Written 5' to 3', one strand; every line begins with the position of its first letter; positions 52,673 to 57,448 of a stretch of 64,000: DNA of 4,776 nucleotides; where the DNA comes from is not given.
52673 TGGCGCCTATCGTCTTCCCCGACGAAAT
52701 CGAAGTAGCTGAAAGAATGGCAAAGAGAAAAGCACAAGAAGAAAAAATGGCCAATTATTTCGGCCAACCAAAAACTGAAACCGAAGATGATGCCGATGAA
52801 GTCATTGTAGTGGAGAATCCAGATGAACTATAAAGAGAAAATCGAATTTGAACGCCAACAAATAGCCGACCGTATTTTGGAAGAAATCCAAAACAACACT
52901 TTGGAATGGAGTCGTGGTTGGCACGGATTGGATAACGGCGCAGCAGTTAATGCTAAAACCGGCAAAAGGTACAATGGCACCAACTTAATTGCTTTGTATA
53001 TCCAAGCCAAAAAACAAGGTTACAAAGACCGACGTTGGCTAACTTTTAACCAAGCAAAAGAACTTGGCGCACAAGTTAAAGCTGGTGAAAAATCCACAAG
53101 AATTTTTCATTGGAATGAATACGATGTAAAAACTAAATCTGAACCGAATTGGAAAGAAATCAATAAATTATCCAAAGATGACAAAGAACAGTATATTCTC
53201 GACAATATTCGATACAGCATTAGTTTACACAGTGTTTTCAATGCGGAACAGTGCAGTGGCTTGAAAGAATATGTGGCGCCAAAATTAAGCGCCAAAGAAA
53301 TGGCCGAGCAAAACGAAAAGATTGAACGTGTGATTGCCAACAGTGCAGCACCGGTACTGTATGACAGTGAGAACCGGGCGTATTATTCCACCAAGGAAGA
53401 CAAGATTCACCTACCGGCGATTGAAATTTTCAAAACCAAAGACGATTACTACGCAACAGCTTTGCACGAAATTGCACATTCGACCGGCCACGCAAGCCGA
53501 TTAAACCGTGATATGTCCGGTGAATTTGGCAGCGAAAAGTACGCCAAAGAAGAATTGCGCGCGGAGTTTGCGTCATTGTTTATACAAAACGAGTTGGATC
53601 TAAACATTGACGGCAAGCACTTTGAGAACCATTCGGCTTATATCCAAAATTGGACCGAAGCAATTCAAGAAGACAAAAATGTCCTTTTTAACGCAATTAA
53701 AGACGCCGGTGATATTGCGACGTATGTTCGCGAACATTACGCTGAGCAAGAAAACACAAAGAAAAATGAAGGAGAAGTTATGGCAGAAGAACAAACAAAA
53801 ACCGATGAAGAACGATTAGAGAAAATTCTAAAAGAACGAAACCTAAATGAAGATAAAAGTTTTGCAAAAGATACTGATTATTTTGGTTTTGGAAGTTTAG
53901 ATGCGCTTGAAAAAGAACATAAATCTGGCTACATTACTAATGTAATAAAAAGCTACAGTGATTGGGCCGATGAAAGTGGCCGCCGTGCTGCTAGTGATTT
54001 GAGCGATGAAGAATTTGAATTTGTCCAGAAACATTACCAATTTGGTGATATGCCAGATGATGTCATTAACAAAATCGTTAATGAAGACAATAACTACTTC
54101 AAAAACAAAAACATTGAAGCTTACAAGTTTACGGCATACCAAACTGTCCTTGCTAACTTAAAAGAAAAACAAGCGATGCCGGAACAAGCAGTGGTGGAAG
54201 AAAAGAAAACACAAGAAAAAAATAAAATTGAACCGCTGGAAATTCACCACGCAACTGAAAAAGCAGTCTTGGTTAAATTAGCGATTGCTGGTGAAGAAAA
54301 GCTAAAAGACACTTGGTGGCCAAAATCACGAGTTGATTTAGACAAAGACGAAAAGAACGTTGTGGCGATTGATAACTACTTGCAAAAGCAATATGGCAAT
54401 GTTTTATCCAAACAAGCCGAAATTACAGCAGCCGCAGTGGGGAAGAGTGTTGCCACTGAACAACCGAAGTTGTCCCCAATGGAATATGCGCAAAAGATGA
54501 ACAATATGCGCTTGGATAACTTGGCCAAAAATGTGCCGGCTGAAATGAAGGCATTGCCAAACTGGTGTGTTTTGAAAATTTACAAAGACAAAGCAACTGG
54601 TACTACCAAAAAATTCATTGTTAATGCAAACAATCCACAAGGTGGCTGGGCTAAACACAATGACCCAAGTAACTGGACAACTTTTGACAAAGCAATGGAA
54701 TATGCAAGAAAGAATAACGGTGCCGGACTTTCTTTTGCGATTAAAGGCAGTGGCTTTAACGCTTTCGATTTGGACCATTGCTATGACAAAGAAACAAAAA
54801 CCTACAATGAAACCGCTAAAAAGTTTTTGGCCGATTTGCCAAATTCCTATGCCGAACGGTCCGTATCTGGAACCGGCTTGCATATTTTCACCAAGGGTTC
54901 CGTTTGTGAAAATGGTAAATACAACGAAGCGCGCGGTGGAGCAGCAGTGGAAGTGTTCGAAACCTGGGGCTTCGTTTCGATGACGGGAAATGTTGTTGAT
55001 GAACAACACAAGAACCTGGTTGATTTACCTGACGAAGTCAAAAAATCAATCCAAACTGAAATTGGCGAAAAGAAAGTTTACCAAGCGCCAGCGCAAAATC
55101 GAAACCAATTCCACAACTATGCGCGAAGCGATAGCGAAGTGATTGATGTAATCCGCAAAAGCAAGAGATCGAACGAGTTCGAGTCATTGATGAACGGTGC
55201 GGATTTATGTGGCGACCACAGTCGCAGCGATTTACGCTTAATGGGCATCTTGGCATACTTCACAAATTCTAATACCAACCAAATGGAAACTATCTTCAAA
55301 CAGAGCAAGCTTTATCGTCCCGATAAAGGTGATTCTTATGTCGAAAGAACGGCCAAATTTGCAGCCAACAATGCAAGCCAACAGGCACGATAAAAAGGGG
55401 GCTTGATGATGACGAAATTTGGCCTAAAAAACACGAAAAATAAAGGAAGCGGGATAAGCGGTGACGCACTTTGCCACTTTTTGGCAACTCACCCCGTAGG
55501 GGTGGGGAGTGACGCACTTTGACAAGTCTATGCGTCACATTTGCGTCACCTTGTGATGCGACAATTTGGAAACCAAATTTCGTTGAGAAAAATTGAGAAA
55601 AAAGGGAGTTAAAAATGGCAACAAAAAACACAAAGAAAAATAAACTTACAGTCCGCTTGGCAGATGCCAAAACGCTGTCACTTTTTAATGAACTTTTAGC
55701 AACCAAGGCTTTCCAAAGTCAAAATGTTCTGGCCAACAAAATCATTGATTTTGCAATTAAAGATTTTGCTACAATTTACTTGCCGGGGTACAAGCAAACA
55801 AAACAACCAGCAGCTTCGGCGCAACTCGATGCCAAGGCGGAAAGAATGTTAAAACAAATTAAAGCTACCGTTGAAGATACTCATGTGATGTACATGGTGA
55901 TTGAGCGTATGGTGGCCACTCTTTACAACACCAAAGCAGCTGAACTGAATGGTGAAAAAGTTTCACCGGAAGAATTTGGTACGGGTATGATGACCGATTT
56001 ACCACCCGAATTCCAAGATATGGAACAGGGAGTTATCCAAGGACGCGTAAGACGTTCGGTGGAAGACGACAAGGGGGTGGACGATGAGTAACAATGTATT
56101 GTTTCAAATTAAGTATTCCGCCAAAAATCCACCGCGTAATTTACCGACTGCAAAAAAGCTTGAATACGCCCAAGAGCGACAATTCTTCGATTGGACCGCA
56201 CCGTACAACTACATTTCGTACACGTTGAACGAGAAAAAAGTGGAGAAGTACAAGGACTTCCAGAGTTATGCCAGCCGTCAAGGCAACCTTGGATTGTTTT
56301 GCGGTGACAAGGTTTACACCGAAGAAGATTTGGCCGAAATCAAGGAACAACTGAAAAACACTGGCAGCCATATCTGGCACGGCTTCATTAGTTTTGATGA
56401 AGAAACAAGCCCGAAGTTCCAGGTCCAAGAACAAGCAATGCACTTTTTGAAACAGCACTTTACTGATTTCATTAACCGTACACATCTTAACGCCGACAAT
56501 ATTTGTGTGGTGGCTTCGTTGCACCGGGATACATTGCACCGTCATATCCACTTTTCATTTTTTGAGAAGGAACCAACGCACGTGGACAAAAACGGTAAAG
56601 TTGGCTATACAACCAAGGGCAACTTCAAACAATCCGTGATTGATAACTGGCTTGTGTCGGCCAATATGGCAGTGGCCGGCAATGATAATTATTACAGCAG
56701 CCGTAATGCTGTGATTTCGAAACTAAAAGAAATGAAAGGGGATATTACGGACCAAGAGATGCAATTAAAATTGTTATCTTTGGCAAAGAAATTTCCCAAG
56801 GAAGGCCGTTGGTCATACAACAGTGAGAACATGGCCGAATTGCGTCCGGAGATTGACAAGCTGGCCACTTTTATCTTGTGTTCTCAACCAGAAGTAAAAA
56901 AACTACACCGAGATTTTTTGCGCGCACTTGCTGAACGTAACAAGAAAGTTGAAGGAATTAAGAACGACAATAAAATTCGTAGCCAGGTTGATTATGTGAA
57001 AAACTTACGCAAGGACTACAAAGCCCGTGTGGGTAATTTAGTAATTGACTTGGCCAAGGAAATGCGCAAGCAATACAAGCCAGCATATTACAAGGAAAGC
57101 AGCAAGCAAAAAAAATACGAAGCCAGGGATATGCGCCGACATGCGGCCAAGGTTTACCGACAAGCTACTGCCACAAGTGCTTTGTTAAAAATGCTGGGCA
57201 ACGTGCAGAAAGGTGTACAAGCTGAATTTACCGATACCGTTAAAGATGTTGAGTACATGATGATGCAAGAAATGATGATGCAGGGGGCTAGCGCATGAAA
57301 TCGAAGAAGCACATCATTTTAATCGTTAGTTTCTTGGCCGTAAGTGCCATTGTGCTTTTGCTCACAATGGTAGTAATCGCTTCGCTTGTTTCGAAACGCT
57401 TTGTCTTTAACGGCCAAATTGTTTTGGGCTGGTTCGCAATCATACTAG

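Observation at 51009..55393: Leading-region-like block next to the putative oriT, with uncharacterised small ORFs as candidate anti-defence or establishment genes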

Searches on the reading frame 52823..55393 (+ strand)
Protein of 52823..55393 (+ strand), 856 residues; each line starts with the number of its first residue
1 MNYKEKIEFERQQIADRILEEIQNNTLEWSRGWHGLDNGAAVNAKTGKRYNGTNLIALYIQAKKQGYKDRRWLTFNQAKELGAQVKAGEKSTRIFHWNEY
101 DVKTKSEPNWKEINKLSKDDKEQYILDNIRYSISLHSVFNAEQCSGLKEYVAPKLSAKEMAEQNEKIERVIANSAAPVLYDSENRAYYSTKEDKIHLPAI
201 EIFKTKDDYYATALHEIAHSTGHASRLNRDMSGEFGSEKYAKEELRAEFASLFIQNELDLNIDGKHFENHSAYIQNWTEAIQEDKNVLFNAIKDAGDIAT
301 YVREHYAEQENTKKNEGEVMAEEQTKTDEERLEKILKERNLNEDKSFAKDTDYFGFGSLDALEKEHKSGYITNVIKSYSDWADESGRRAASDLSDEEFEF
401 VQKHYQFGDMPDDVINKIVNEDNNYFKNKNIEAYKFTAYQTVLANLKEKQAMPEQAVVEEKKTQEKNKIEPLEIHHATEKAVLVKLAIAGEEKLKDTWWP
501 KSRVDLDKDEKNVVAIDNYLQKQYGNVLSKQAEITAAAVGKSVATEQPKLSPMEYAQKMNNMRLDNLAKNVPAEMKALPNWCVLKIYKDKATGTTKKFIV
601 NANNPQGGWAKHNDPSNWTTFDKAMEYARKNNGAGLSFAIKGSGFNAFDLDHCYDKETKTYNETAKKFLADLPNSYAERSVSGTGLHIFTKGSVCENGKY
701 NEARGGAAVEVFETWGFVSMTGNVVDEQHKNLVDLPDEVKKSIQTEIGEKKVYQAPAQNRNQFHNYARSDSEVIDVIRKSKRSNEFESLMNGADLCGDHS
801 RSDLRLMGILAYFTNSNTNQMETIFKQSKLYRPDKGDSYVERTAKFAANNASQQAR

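Call 3: search_protein_families(library=pfam, proteins=[window:52823-55393:+], max_evalue=0.01)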
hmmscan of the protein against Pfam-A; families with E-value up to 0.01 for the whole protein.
window:52823-55393:+ (856 aa): 3 families
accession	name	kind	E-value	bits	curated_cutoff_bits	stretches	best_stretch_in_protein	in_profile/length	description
PF18818.7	MPTase-PolyVal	-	7.6e-38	129.9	27.5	1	165-292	1-124/126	Zincin-like metallopeptidase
PF08401.16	ArdcN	-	7.1e-31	107.4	22.6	1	11-138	4-122/123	N-terminal domain of anti-restriction factor ArdC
PF22763.1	NrS1-1_pol-like_HBD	-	1.2e-08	35.2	27.9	1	799-850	1-57/64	NrS-1 polymerase HBD domain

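Call 25: search_protein_families(library=ncbifam, proteins=[window:52823-55393:+], max_evalue=1)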
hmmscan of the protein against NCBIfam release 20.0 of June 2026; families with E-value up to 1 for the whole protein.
window:52823-55393:+ (856 aa): 1 family
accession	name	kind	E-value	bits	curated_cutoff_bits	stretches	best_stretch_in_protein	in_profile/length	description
TIGR02481.1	hemeryth_dom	domain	0.32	11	51.75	1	723-754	11-42/126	hemerythrin domain-containing protein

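Call 69: search_solved_structures(query=window:52823-55393:+, max_evalue=0.01)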
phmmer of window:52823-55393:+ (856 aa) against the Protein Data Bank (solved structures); distinct sequences matched with E-value up to 0.01: 6.
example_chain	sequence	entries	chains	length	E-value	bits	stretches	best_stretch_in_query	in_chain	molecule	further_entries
6i89_A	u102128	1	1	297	8.4e-41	143.5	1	2-308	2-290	ArdC protein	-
6sna_A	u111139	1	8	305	8.4e-41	143.5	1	2-308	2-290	ArdC protein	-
7rr4_A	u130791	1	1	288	5.1e-18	68.1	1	571-844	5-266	Primase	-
6a9w_A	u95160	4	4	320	1.1e-17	67.1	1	570-844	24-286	Primase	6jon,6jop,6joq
7rr3_A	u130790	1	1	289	1.3e-17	66.8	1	575-844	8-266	Primase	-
6k9a_A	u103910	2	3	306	1.3e-17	66.7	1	572-844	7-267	Primase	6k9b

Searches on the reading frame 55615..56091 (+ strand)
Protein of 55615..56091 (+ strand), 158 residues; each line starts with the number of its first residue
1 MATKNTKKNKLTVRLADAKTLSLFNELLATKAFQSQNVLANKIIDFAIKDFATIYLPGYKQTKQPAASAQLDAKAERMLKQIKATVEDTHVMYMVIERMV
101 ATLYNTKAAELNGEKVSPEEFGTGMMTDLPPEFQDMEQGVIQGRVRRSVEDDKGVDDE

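Call 3: search_protein_families(library=pfam, proteins=[window:55615-56091:+], max_evalue=0.01)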
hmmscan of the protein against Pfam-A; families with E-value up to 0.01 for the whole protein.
window:55615-56091:+ (158 aa): 0 families

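Call 24: search_protein_families(library=phrogs, proteins=[window:55615-56091:+], max_evalue=1)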
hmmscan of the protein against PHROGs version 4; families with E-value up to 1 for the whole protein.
window:55615-56091:+ (158 aa): 3 families
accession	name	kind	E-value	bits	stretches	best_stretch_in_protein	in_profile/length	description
phrog_17985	-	unknown function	0.091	14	1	99-127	17-45/85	-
phrog_6241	-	unknown function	0.11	12.3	1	33-97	263-327/445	-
phrog_26728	-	unknown function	0.14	13.2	0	26-57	12-41/77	-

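Call 25: search_protein_families(library=ncbifam, proteins=[window:55615-56091:+], max_evalue=1)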
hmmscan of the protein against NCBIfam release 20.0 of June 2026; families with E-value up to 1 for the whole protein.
window:55615-56091:+ (158 aa): 0 families

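Call 70: search_solved_structures(query=window:55615-56091:+, max_evalue=1)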
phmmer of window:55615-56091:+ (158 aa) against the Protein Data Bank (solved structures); distinct sequences matched with E-value up to 1: 0.

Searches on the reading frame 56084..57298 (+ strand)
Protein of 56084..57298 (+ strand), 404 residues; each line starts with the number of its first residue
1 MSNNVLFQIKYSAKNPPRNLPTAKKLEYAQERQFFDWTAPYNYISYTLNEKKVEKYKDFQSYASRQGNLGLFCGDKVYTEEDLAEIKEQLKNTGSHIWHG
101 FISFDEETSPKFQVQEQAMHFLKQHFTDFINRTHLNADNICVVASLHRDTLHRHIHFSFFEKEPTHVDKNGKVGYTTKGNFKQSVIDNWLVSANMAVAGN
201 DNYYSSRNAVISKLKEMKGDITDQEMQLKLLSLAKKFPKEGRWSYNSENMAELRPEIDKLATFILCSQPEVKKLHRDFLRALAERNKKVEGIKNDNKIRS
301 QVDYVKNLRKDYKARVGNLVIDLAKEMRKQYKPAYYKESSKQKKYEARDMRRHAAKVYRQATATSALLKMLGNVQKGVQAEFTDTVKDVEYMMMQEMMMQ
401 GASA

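Call 3: search_protein_families(library=pfam, proteins=[window:56084-57298:+], max_evalue=0.01)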
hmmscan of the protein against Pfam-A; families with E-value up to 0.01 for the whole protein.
window:56084-57298:+ (404 aa): 3 families
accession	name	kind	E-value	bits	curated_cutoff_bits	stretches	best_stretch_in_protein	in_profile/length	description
PF18555.7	MobL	-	1.2e-27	97.4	28.5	1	50-364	45-364/383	MobL relaxases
PF03432.20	Relaxase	-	0.0005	20.8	24.6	1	77-159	24-98/132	MobA/VirD2-like, nuclease domain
PF09074.15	Mer2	-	0.0032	17.8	27.7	1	271-373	53-149/193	Mer2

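Call 13: find_related_loci(query=window:56084-57298:+, collection=genome_contigs, flank=10000)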
Query window:56084-57298:+ (404 aa) in genome_contigs; peptide patterns used: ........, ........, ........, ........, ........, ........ (x = any residue, [..] = any of these).
75 stretches matched a pattern; 14 encode a relative of the query (tblastn E <= 1e-3); 14 distinct loci.
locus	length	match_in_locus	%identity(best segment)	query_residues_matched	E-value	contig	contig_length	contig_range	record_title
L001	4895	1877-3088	85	1-404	0e+0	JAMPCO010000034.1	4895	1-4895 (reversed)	MAG: Prevotella sp. isolate NALB_7821b_27 Scaffold_#34__SCF_034___4895_bp, whole genome shotgun sequence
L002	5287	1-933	93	94-404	0e+0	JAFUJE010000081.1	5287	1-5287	MAG: Clostridia bacterium isolate RGIG4543 Roe_deer_Rectum-2__c426884, whole genome shotgun sequence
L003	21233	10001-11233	67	1-404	0e+0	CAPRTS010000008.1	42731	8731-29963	MAG TPA_asm: uncultured Eubacteriales bacterium isolate MGBC126721 genome assembly, contig: MGBC126721.8, whole genome s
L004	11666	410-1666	42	5-390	6e-98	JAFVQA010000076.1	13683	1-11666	MAG: Clostridia bacterium isolate RGIG5290 Sheep_Colon-2__c385677, whole genome shotgun sequence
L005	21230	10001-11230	41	1-399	4e-91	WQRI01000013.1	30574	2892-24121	MAG: Bacillota bacterium isolate Co191P1bin26 JGI24694J35173_10000773, whole genome shotgun sequence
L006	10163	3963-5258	39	5-390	2e-85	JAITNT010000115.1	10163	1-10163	MAG: Clostridiales bacterium isolate Po218_bin30 k119_1940209, whole genome shotgun sequence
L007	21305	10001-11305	36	5-391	2e-75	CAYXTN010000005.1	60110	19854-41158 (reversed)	MAG TPA_asm: uncultured Clostridia bacterium isolate SRP199465_co1_131 genome assembly, contig: NODE_936_length_60110_co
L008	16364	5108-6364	34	5-390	1e-60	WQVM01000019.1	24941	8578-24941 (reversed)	MAG: Bacillota bacterium isolate Emb289P1bin19 Ga0123355_10002749, whole genome shotgun sequence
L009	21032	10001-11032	30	2-334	4e-35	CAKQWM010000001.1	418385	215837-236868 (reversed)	MAG: uncultured Clostridia bacterium isolate REFINED_METABAT215_TOP10_CONTIGS_1500_ASSEMBLY_K77_MERGED__Hadza_MoBio_hadz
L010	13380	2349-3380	30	2-334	1e-34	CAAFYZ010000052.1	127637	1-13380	MAG TPA_asm: Clostridia bacterium, isolate HGM12654, WGS project CAAFYZ010000000 data, contig: SRS475967_92_k119_253222,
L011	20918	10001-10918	32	30-335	2e-34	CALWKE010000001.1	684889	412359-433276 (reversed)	MAG: uncultured Clostridia bacterium isolate BRZ_C__bin58 genome assembly, contig: BRZ_C__NODE_3_length_684889_cov_30.05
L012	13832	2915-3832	32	30-335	2e-33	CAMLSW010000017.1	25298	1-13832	MAG: uncultured Clostridia bacterium isolate ERR4303218_bin.57_MetaWRAP_v1.1_MAG genome assembly, contig: NODE_1914_leng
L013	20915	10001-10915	28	30-336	2e-31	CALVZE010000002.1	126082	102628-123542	MAG: uncultured Clostridia bacterium isolate BRZ_PH__bin59 genome assembly, contig: BRZ_PH__NODE_157_length_126082_cov_7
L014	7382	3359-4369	30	20-352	2e-30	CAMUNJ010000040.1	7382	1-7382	MAG TPA_asm: uncultured Firmicutes bacterium isolate SRR14038234_bin.76_metawrap_v1.3_MAG genome assembly, contig: NODE.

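Call 71: search_solved_structures(query=window:56084-57298:+, max_evalue=0.1)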
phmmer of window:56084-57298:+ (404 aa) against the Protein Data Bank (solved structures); distinct sequences matched with E-value up to 0.1: 1.
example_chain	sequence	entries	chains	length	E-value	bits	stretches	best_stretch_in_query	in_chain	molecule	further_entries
2o8p_A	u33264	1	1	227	0.025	16.6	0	262-333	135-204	14-3-3 domain containing protein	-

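Call 81: search_protein_families(library=pfam, proteins=[L003:19444-19818:+, L003:19882-20454:+, L003:20461-21231:+, L007:18651-20282:+, L007:20298-21305:+, L009:17906-18316:+, L009:18329-19810:+, L009:19807-21030:+, L011:18141-19583:+, L005:20728-21228:+], max_evalue=0.001)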
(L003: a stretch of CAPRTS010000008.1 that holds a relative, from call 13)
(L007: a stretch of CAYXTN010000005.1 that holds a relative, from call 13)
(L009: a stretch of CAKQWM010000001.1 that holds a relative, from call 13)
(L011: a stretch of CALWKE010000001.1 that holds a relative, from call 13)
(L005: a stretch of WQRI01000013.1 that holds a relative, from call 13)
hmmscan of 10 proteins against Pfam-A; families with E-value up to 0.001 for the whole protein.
L003:19444-19818:+ (124 aa): 2 families
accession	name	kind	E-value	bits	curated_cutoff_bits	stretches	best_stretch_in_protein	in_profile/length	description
PF18895.5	T4SS_pilin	-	1.4e-11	44.8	26.6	1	43-110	2-68/71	Type IV secretion system pilin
PF01944.22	SpoIIM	-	0.00074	19.9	26.9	1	55-114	109-161/163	Stage II sporulation protein M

L003:19882-20454:+ (190 aa): 0 families

L003:20461-21231:+ (257 aa): 0 families

L007:18651-20282:+ (543 aa): 0 families

L007:20298-21305:+ (336 aa): 0 families

L009:17906-18316:+ (136 aa): 1 family
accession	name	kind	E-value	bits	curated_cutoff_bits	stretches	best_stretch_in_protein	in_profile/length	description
PF18895.5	T4SS_pilin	-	2.9e-06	27.7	26.6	1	60-116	7-63/71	Type IV secretion system pilin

L009:18329-19810:+ (493 aa): 0 families

L009:19807-21030:+ (408 aa): 0 families

L011:18141-19583:+ (480 aa): 3 families
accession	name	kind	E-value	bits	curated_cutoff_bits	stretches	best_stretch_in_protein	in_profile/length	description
PF00589.27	Phage_integrase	-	4.5e-19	69.3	27.1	1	233-409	29-170/172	Phage integrase family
PF14659.12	Phage_int_SAM_3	-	2.2e-09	37.9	22.6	1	89-141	3-54/58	Phage integrase, N-terminal SAM-like domain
PF22022.2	Phage_int_M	-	4.3e-07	30.5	27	1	91-181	4-91/96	Phage integrase central domain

L005:20728-21228:+ (167 aa): 0 families

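Call 94: search_dna_similar(query=window:56084-57295:+, collection=plasmids, mode=protein, max_evalue=0.00001, max_rows=12)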
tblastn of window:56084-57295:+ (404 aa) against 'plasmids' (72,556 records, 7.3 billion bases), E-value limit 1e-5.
Records with a match: 340; places in all: 341; records where one place covers at least 80% of the query: 0.
Best place of each record, by identity: <60% 340.
By first word of the organism name: Bacillus 140; Enterococcus 112; Clostridium 72; Macrococcoides 5; Staphylococcus 5; Lysinibacillus 1; Macrococcus 1; [Bacillus 1; Virgibacillus 1; Clostridioides 1; and 1 more.
By predicted mobility (MOB-suite, as given by PLSDB): conjugative 233; mobilizable 81; non-mobilizable 26.
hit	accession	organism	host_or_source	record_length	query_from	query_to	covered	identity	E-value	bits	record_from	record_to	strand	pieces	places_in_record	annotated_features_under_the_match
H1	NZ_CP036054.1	Bacillus toyonensis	cell culture,soil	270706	42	327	71%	27.9%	8e-7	59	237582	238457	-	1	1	mobP2: MobP2 family relaxase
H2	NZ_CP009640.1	Bacillus cereus 03BB108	Dust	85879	20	318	74%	26.3%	9e-12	75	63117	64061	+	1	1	mobP2: MobP2 family relaxase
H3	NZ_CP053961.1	Bacillus cereus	-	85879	20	318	74%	26.3%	9e-12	75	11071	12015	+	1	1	mobP2: MobP2 family relaxase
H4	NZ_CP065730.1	Macrococcoides caseolyticum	-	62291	70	330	65%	29.8%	8e-8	62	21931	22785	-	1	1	mobP2: MobP2 family relaxase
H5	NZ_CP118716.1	Lysinibacillus fusiformis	Pure isolate,Shoe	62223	42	332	72%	26.6%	9e-6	56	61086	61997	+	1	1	mobP2: MobP2 family relaxase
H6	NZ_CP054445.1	Staphylococcus saprophyticus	Homo sapiens,whole organism,urine ...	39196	43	331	72%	26.8%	6e-6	56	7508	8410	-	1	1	mobP2: MobP2 family relaxase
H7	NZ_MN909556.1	Staphylococcus saprophyticus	-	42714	43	331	72%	26.8%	6e-6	56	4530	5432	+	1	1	mobP2: MobP2 family relaxase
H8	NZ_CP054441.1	Staphylococcus saprophyticus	Homo sapiens,whole organism,urine ...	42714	43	331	72%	26.8%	6e-6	56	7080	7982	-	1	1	mobP2: MobP2 family relaxase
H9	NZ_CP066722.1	Staphylococcus xylosus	food sample,raw fermented sausage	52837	43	331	72%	26.8%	7e-6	56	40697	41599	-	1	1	mobP2: MobP2 family relaxase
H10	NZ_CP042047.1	Staphylococcus aureus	retail beef liver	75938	43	331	72%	26.8%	7e-6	56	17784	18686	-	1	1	mobP2: MobP2 family relaxase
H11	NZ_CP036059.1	Bacillus mycoides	cell culture,soil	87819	70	330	65%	28.8%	3e-11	73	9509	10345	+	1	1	mobP2: MobP2 family relaxase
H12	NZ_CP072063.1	Bacillus mycoides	cell culture,soil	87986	70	330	65%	28.8%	3e-11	73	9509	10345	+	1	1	mobP2: MobP2 family relaxase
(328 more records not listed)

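Call 95: search_protein_families(library=ncbifam, proteins=[window:56084-57298:+], max_evalue=0.001)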
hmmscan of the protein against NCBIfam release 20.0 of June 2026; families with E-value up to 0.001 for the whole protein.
window:56084-57298:+ (404 aa): 2 families
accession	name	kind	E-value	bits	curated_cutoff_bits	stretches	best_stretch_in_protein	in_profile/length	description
NF041498.2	MobP2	subfamily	4.7e-22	79.1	200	1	46-321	36-333/335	MobP2 family relaxase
NF041499.3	MobP3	subfamily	4.3e-16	59.4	150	1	50-287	45-290/315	MobP3 family relaxase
